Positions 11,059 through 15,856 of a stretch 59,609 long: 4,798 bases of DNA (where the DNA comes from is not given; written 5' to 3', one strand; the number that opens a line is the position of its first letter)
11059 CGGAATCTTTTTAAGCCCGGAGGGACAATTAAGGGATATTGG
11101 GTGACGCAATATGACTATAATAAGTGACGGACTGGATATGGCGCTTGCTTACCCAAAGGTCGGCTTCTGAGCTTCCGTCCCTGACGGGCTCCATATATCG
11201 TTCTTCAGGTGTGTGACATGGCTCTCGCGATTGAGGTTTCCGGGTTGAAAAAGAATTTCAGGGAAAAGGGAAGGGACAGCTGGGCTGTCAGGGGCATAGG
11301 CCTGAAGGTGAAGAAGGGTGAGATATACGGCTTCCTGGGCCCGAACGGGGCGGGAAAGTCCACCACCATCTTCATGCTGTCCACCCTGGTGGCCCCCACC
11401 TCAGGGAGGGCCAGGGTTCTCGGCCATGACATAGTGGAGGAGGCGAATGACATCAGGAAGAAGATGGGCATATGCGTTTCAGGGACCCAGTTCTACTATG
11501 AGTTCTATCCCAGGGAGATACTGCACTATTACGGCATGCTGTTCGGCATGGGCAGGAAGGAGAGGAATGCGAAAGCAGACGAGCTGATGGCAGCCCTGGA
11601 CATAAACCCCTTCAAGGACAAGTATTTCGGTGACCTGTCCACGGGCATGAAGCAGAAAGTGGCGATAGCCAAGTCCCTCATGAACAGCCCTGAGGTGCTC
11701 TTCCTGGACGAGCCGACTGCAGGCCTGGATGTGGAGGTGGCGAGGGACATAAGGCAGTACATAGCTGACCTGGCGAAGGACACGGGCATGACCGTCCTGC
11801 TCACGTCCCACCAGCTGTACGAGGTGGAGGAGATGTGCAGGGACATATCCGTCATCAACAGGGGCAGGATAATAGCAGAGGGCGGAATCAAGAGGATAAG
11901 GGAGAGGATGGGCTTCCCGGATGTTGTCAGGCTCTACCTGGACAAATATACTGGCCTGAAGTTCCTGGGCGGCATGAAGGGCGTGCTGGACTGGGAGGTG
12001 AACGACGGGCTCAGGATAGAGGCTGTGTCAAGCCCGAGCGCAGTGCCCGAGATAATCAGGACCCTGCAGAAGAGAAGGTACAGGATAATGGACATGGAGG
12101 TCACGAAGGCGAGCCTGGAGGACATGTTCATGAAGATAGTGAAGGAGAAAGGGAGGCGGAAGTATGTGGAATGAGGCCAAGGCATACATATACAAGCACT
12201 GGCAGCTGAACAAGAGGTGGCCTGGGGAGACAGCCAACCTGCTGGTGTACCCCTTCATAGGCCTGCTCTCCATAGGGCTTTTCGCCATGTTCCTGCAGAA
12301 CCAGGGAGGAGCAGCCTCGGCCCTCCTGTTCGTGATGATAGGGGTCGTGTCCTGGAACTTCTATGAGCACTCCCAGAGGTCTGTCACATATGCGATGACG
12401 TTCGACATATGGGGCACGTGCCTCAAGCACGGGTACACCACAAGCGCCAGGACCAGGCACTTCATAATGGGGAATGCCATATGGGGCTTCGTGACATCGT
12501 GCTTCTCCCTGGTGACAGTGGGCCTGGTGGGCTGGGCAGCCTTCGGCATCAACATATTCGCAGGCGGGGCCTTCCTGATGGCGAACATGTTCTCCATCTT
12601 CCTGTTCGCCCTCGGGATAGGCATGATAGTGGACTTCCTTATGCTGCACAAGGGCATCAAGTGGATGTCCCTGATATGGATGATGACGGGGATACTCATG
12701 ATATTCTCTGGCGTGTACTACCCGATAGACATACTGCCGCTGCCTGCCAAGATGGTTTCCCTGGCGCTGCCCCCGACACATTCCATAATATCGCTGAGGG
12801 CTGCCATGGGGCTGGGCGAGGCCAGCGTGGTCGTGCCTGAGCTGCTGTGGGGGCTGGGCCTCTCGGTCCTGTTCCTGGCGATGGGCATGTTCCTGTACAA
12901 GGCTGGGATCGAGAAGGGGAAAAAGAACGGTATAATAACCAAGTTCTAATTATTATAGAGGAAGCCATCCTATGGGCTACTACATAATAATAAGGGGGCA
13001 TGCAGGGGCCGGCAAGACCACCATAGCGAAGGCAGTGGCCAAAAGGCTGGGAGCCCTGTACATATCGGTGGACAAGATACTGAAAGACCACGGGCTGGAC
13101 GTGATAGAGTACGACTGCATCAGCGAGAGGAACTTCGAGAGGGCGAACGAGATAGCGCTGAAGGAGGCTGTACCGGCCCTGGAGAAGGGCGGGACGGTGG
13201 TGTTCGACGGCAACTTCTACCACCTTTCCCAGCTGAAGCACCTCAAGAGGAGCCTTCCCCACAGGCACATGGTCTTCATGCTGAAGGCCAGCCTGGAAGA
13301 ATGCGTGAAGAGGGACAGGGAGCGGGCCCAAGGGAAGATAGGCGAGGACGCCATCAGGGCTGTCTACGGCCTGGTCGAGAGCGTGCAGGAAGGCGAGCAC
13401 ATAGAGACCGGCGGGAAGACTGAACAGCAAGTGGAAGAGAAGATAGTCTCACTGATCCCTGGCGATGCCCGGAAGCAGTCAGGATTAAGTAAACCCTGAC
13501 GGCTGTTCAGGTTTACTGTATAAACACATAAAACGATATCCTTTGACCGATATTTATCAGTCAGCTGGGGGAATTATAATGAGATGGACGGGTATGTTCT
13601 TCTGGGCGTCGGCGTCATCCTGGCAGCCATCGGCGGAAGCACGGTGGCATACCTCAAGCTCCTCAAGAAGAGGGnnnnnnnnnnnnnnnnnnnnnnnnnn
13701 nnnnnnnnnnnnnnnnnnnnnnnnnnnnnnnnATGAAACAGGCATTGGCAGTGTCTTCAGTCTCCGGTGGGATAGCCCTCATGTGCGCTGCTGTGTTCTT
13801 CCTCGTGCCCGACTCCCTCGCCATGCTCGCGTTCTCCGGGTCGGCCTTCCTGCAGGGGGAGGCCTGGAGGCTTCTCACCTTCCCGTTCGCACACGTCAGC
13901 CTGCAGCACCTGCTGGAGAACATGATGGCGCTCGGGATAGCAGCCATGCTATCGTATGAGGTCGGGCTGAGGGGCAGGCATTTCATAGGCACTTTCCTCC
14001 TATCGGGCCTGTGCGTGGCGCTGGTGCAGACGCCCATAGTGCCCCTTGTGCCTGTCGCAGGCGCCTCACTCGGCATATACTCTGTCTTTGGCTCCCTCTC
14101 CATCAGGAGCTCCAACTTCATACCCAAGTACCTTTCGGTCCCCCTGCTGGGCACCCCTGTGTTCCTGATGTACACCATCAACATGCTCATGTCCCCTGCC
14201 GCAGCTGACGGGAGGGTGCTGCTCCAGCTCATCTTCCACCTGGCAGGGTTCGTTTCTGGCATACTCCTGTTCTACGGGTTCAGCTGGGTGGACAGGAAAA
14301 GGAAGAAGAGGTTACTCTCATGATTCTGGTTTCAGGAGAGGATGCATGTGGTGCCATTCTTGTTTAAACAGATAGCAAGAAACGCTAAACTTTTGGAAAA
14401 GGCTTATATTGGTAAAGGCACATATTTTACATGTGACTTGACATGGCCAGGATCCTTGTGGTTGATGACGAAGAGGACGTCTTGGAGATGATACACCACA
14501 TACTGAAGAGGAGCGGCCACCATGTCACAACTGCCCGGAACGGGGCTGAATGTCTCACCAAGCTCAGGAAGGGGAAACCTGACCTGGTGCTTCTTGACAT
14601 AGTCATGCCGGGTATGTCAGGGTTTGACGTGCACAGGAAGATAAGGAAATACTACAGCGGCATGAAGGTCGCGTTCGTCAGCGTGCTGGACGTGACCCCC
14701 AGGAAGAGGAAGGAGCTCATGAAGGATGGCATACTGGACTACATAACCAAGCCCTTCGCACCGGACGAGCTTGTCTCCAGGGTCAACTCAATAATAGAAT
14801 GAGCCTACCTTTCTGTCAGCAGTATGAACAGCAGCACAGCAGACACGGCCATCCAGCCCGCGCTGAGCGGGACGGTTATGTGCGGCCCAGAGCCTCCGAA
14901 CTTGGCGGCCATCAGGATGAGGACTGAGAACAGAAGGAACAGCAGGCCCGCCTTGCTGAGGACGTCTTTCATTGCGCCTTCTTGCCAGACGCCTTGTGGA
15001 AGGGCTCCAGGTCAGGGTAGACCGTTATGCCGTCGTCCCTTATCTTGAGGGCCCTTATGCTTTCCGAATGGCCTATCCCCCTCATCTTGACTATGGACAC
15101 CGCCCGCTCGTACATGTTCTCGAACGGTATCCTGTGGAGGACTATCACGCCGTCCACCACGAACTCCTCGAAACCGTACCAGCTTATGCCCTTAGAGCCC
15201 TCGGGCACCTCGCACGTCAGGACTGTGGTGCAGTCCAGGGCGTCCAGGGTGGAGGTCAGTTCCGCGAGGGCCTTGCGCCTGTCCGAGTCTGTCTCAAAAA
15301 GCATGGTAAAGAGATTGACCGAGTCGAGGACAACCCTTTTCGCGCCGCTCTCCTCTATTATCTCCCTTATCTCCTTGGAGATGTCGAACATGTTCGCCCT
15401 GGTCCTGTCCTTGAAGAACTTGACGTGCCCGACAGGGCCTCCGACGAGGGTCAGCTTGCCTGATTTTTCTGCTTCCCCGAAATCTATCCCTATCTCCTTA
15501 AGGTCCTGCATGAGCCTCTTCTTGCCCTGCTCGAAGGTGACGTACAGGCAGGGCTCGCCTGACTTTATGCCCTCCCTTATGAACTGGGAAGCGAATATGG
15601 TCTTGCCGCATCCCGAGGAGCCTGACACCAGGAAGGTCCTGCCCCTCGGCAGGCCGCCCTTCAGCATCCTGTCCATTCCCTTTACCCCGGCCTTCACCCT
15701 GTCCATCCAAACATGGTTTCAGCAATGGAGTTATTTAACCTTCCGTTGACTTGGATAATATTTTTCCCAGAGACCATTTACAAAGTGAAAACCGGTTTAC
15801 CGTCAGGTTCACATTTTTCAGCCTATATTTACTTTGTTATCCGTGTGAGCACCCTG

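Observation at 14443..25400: Dense signalling island combining two-component, KaiC-like and cAMP modules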

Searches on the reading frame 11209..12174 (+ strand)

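Call 6: search_protein_families(library=pfam, proteins=[window:11209-12174:+], max_evalue=0.001)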
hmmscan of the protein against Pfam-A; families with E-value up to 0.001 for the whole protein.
window:11209-12174:+ (321 aa): 3 families
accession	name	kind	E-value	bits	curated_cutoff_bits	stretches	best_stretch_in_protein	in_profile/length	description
PF00005.33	ABC_tran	-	9.7e-30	104.4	25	1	28-171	2-137/137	ABC transporter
PF13304.12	AAA_21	-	5e-11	43.6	27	1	140-206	235-303/304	AAA domain, putative AbiEii toxin, Type IV TA system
PF13732.12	DrrA1-3_C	-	2.9e-05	25.1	27.4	1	225-311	1-81/81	ATP-binding protein DrrA1-3-like, C-terminal domain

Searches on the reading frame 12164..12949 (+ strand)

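Call 6: search_protein_families(library=pfam, proteins=[window:12164-12949:+], max_evalue=0.001)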
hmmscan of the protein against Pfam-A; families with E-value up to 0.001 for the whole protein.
window:12164-12949:+ (261 aa): 2 families
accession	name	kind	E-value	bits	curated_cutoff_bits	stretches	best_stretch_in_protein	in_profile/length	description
PF01061.29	ABC2_membrane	-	7.6e-07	29.3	26.9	1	6-215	4-210/211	ABC-2 type transporter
PF12698.13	ABC2_membrane_3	-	0.00035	20.2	31.6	1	87-242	192-346/347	ABC-2 family transporter protein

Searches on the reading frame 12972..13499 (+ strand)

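Call 6: search_protein_families(library=pfam, proteins=[window:12972-13499:+], max_evalue=0.001)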
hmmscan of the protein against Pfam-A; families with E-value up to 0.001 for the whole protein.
window:12972-13499:+ (175 aa): 10 families
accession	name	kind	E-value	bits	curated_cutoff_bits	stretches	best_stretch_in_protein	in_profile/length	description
PF13671.12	AAA_33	-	1.5e-12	48.5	27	1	5-122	2-123/143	AAA domain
PF13238.12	AAA_18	-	9.4e-10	39.5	29.4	1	5-121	1-114/128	AAA domain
PF01202.28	SKI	-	4.1e-07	30.7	22.1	1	12-118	2-105/159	Shikimate kinase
PF07931.18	CPT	-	1.2e-05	25.6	22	1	4-129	3-139/172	Chloramphenicol phosphotransferase-like protein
PF02224.24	Cytidylate_kin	-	3.1e-05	24.2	26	1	5-46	1-42/211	Cytidylate kinase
PF13207.12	AAA_17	-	4.4e-05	24.2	27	1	9-119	2-123/136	AAA domain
PF08433.16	KTI12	-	5.3e-05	23.3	22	1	5-130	4-132/271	Chromatin associated protein KTI12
PF13189.12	Cytidylate_kin2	-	9.6e-05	23.1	28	1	5-52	2-52/176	Cytidylate kinase-like family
PF13173.12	AAA_14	-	0.0004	20.8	27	1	4-122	4-114/129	AAA domain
PF00004.35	AAA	-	0.0007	20.5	21.2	0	6-34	2-30/131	ATPase family associated with various cellular activities (AAA)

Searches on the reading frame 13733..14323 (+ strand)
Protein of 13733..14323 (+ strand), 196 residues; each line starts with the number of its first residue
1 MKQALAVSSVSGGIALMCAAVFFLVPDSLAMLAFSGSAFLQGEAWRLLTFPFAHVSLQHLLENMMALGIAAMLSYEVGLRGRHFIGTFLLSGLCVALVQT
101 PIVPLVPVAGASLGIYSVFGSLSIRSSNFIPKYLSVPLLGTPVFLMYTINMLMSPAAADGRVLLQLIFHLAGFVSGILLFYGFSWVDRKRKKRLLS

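Call 6: search_protein_families(library=pfam, proteins=[window:13733-14323:+], max_evalue=0.001)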
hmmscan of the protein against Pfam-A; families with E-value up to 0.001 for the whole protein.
window:13733-14323:+ (196 aa): 1 family
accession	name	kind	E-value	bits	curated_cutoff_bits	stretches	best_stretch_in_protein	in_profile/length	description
PF01694.28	Rhomboid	-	3.6e-13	50.4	22.6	1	42-183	2-140/143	Rhomboid domain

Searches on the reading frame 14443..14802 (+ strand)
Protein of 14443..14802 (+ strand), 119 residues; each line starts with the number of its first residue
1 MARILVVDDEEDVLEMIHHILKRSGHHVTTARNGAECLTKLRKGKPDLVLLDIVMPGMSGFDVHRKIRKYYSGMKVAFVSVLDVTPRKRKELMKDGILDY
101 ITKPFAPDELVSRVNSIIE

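Call 3: search_protein_families(library=pfam, proteins=[window:14443-14802:+], max_evalue=0.01)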
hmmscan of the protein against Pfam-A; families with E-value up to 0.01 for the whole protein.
window:14443-14802:+ (119 aa): 1 family
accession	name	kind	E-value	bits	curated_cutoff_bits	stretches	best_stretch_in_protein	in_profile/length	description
PF00072.30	Response_reg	-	5e-29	101.1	30.2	1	4-114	1-110/111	Response regulator receiver domain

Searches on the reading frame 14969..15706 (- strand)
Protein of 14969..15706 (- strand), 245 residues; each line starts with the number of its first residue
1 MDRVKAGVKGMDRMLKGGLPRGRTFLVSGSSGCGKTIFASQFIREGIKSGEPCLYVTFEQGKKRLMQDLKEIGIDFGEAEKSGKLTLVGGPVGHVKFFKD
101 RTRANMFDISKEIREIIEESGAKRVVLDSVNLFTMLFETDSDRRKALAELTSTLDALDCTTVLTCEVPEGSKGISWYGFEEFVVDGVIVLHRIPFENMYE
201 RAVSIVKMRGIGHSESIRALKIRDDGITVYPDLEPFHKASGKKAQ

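Call 3: search_protein_families(library=pfam, proteins=[window:14969-15706:-], max_evalue=0.01)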
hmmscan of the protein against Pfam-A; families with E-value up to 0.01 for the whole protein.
window:14969-15706:- (245 aa): 12 families
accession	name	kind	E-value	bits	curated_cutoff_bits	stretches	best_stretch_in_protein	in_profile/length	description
PF06745.19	ATPase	-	3.8e-63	213.4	26.6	1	4-233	1-230/231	KaiC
PF13481.12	AAA_25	-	2.7e-09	37.4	27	1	13-165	24-188/195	AAA domain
PF03796.21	DnaB_C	-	1.4e-07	31.6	27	1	4-157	2-164/255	DnaB-like helicase C terminal domain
PF14417.12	MEDS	-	1.4e-06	28.6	29.8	1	39-88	17-66/161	MEDS: MEthanogen/methylotroph, DcmR Sensory domain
PF24883.2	NPHP3_N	-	4.1e-05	24.3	24.8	1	23-64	23-64/164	Nephrocystin 3, N-terminal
PF13173.12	AAA_14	-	7.9e-05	23.1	27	1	23-70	3-49/129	AAA domain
PF13479.12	AAA_24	-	0.00044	20.6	27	1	23-144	3-87/195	AAA domain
PF00154.27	RecA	-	0.0016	18.4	27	1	4-61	33-91/262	recA bacterial DNA recombination protein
PF03205.20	MobB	-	0.0024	18.2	26.6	0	118-160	53-94/133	Molybdopterin guanine dinucleotide synthesis protein B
PF20720.3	nSTAND3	-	0.0073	16.5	27.2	0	23-71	18-67/155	Novel STAND NTPase 3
PF13401.12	AAA_22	-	0.0077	17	27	0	25-155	8-109/130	AAA domain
PF07088.17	GvpD_P-loop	-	0.0078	16.6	24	0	21-59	9-46/189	GvpD gas vesicle protein, P-loop domain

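Call 35: search_solved_structures(query=window:14969-15706:-, max_evalue=0.00001)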
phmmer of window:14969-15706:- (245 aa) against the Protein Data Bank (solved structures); distinct sequences matched with E-value up to 0.00001: 48.
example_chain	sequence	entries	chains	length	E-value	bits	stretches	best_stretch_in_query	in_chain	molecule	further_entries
8zn5_B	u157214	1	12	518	1.5e-59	204.6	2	2-231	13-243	KaiC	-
8zn6_F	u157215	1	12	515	6.8e-49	169.7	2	3-231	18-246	KaiC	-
8fwi_A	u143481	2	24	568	3.9e-48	167.2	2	5-231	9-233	Circadian clock protein KaiC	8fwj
7x1z_A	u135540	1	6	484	6.3e-48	166.5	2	4-231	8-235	Circadian clock oscillator protein KaiC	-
3s1a_A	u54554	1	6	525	9.2e-48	166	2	4-231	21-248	Circadian clock protein kinase kaiC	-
9ofh_A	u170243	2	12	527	9.3e-48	166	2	4-231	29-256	Circadian clock oscillator protein KaiC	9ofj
7s65_A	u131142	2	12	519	1.6e-47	165.2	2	4-231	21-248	Circadian clock protein kinase KaiC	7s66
8jon_A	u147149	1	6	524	2.7e-47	164.4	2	6-231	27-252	Circadian clock oscillator protein KaiC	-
7dyi_A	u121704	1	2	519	3.7e-47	164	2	4-231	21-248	Circadian clock protein kinase KaiC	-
3k09_A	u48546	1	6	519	3.7e-47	164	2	4-231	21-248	Circadian clock protein kinase kaiC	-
8db3_A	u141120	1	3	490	3.7e-47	164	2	5-231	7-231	Circadian clock protein KaiC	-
3k0c_A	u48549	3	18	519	4.4e-47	163.7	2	4-231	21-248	Circadian clock protein kinase KaiC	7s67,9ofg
7dyk_A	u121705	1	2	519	5.2e-47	163.5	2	4-231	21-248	Circadian clock protein kinase KaiC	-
7wdc_A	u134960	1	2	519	5.4e-47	163.5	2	4-231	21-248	Circadian clock protein kinase KaiC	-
3k0e_A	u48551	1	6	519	5.6e-47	163.4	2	4-231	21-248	Circadian clock protein kinase KaiC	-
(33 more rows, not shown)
